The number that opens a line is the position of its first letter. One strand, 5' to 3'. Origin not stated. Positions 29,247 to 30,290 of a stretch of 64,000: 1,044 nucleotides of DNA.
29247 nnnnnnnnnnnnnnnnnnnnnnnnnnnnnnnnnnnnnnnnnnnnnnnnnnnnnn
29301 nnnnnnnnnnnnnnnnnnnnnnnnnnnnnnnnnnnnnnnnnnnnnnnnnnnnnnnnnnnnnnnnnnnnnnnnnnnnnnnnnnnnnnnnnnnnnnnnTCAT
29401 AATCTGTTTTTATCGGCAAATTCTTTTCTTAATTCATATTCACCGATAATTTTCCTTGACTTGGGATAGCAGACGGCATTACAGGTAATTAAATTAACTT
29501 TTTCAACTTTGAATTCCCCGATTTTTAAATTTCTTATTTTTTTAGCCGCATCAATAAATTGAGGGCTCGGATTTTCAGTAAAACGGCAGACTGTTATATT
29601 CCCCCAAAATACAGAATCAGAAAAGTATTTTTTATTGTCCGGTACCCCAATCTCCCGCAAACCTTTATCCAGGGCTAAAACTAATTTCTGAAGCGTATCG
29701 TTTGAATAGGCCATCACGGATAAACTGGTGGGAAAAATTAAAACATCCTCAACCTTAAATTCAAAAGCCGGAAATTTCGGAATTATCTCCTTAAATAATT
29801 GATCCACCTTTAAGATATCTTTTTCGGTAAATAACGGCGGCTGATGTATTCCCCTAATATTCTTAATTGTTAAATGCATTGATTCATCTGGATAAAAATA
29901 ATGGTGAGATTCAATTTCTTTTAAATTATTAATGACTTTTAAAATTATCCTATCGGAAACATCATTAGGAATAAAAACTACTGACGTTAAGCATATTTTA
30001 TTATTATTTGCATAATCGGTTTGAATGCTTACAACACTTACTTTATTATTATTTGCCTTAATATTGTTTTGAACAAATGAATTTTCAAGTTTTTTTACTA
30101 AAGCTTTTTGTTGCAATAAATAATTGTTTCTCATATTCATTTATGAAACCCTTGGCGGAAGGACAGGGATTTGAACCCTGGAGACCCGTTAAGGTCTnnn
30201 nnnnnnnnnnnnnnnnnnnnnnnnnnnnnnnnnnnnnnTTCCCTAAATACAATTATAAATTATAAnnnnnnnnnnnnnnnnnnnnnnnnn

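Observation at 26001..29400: Two membrane-anchored cohesin-like proteins plus a dockerin protein: a miniature cohesin-dockerin surface scaffold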

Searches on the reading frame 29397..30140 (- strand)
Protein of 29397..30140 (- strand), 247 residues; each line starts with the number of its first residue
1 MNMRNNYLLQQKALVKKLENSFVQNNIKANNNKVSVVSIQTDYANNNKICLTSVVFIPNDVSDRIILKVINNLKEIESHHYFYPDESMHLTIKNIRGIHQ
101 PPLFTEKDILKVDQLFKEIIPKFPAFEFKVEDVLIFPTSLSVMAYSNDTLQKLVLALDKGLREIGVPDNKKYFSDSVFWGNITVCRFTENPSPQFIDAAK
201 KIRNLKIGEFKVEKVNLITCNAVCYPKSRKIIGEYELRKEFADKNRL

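Call 3: search_protein_families(library=pfam, proteins=[window:29397-30140:-], max_evalue=1)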
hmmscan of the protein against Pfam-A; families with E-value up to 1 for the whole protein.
window:29397-30140:- (247 aa): 3 families
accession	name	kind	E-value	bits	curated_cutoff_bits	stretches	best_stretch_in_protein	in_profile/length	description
PF02834.22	LigT_PEase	-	0.00018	22.1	23.3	1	71-139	16-80/87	LigT like Phosphoesterase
PF25400.1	PH_FAN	-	0.033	14.5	27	1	47-79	49-81/160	FAN protein N-terminal PH domain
PF13563.12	2_5_RNA_ligase2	-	0.17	12.3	27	1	70-218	9-146/152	2'-5' RNA ligase superfamily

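Call 4: search_protein_families(library=ncbifam, proteins=[window:29397-30140:-], max_evalue=1)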
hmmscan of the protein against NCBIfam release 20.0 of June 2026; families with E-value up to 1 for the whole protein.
window:29397-30140:- (247 aa): 1 family
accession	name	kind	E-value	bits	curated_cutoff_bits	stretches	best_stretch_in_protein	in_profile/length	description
TIGR02258.1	2_5_ligase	equivalog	1.2e-07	31.8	65.7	1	58-219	10-162/180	RNA 2',3'-cyclic phosphodiesterase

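Call 69: search_protein_families(library=phrogs, proteins=[window:29397-30140:-], max_evalue=0.01)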
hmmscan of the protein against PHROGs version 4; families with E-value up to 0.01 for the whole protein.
window:29397-30140:- (247 aa): 0 families
